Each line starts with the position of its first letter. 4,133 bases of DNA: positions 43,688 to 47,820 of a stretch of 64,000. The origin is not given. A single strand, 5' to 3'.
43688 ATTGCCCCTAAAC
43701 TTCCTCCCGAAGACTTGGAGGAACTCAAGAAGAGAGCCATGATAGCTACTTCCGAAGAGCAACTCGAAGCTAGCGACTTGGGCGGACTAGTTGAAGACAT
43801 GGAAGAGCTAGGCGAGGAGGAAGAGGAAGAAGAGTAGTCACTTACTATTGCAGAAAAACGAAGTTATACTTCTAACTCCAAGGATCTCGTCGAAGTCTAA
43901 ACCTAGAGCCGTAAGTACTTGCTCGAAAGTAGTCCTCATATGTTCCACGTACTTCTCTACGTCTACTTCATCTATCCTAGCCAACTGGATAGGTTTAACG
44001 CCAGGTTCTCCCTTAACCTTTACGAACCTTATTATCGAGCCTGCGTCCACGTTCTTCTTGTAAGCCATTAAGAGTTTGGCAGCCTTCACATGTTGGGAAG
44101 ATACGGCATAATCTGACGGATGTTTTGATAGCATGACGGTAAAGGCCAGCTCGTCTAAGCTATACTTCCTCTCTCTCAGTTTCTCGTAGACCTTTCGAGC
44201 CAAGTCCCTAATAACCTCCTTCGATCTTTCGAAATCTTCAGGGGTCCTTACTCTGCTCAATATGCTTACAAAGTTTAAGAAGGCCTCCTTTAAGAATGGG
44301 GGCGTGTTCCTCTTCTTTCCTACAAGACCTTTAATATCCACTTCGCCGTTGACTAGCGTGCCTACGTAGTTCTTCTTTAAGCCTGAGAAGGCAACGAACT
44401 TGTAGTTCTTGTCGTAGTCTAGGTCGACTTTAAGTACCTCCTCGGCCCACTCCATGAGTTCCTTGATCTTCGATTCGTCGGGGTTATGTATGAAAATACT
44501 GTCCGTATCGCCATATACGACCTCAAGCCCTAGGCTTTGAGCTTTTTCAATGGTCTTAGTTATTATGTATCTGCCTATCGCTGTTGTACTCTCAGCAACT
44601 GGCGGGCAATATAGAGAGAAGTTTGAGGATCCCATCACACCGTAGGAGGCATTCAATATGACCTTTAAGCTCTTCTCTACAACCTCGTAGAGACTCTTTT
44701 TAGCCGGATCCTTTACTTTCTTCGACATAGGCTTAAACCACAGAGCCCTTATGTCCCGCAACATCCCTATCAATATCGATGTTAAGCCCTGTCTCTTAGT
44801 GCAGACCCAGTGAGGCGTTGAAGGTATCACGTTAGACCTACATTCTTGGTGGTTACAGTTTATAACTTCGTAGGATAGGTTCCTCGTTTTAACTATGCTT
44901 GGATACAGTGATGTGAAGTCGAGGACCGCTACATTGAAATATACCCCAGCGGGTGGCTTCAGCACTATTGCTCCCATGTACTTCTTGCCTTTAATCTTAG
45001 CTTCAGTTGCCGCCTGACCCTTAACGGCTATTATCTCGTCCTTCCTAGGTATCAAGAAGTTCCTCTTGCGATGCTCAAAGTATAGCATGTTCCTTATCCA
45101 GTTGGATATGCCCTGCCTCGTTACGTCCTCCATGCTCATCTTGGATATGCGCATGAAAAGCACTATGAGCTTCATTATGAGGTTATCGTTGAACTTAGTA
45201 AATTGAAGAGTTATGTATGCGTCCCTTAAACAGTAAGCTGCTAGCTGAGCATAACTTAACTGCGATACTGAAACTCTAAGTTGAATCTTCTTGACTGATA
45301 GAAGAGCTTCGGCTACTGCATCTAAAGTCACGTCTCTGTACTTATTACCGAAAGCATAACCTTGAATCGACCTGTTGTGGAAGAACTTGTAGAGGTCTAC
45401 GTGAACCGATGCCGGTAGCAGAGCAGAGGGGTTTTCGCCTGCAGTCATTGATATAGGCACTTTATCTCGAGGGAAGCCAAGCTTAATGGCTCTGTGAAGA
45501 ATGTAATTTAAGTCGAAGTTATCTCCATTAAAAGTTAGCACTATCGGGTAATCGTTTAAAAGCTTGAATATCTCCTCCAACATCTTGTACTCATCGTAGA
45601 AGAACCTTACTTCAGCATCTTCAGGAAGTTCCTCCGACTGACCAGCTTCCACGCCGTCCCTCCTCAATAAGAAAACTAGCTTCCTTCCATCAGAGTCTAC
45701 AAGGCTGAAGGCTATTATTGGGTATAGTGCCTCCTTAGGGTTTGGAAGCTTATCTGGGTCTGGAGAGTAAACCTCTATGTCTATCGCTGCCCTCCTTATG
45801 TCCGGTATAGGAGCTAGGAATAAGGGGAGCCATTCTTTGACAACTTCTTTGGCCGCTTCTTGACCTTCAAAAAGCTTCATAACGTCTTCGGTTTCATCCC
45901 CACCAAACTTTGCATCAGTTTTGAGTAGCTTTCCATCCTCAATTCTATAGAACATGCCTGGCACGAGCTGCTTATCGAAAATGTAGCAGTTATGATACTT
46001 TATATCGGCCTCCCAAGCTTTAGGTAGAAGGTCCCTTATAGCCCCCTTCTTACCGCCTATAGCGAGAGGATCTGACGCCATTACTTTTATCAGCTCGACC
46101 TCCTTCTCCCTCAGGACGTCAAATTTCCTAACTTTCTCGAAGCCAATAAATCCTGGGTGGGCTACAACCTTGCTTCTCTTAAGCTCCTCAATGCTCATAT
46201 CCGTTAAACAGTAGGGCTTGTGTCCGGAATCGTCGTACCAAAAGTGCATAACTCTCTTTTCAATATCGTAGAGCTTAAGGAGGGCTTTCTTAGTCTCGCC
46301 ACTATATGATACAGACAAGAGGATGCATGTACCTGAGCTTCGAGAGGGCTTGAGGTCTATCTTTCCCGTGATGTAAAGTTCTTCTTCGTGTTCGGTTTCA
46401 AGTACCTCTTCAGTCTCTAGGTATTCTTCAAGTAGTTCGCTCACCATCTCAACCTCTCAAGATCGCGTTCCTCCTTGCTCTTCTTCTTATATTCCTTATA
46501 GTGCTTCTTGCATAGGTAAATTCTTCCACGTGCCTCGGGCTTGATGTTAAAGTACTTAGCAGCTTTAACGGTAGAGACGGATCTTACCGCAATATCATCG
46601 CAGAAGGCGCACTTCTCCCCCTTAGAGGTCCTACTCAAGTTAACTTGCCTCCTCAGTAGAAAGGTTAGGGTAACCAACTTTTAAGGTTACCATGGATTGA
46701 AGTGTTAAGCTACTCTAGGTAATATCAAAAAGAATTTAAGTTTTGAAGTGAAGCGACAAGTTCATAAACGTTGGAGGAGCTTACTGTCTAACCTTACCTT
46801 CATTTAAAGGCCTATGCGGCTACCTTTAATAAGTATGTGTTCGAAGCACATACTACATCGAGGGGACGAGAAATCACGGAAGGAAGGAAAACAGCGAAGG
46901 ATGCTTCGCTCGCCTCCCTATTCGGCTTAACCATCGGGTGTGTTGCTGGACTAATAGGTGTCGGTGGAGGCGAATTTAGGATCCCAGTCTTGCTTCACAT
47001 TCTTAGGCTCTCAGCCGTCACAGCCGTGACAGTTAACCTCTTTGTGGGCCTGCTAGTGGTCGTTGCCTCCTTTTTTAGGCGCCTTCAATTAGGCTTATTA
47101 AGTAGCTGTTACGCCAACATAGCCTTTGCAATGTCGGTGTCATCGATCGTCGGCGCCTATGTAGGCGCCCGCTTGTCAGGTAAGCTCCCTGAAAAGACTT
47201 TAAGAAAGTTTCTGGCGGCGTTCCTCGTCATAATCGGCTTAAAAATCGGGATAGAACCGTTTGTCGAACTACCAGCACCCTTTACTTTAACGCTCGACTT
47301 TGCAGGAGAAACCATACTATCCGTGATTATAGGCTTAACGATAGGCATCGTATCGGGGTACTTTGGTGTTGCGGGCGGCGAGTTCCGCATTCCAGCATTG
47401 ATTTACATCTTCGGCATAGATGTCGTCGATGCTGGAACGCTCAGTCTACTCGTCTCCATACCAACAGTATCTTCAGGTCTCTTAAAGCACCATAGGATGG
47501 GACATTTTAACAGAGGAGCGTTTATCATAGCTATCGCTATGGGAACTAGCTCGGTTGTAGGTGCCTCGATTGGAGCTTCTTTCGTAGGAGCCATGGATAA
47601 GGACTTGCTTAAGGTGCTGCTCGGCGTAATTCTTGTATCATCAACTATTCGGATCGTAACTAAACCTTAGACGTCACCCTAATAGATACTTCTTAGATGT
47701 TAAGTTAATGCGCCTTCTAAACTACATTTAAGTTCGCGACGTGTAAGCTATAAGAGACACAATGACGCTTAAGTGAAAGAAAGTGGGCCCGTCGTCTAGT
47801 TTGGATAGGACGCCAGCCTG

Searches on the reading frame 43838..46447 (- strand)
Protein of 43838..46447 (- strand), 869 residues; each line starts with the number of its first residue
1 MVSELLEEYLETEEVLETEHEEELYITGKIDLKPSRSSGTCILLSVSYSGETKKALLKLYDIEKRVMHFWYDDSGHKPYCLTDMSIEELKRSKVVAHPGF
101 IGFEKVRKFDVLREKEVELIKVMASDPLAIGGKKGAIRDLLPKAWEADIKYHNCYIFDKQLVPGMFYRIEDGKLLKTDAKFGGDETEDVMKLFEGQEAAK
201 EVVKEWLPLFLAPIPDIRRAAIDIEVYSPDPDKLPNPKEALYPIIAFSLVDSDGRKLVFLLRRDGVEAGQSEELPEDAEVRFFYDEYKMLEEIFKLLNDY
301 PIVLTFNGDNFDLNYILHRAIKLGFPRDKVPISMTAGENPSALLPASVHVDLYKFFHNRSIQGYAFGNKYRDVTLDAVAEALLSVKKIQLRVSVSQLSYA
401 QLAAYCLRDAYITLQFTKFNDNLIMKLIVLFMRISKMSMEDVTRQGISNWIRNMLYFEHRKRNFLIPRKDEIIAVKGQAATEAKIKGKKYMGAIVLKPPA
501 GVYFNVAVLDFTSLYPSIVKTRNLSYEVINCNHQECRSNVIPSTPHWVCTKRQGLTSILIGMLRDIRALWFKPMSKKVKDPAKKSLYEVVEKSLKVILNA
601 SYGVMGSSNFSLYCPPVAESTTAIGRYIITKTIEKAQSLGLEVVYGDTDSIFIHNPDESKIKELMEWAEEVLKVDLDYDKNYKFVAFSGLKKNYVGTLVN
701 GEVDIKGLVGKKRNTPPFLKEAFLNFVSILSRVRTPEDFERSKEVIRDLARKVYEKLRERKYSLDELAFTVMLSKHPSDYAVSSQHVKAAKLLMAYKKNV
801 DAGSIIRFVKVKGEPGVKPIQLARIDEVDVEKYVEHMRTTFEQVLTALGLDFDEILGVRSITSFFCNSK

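Call 73: search_protein_families(library=pfam, proteins=[window:43838-46447:-], max_evalue=0.00001)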
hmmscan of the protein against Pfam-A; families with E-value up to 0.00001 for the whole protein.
window:43838-46447:- (869 aa): 2 families
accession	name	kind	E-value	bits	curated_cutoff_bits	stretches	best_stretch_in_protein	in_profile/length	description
PF00136.26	DNA_pol_B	-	6.1e-51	174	23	1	440-828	4-425/453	DNA polymerase family B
PF03104.25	DNA_pol_B_exo1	-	6.6e-21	75.2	23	1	144-327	3-198/242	DNA polymerase family B, exonuclease domain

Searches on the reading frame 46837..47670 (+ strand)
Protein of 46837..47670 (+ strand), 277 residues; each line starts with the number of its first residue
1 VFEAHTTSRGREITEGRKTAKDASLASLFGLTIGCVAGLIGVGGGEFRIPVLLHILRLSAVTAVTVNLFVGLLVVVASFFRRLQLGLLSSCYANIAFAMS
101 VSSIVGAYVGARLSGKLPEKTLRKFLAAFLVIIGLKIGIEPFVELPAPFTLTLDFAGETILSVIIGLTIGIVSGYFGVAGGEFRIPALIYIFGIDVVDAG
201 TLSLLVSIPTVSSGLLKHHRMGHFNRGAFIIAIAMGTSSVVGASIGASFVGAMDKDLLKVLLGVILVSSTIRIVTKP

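Call 73: search_protein_families(library=pfam, proteins=[window:46837-47670:+], max_evalue=0.00001)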
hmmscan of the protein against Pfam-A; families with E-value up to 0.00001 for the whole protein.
window:46837-47670:+ (277 aa): 1 family
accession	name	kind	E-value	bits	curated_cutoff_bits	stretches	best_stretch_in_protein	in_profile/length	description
PF01925.25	TauE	-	4e-34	118.7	32.6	2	17-136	120-236/237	Sulfite exporter TauE/SafE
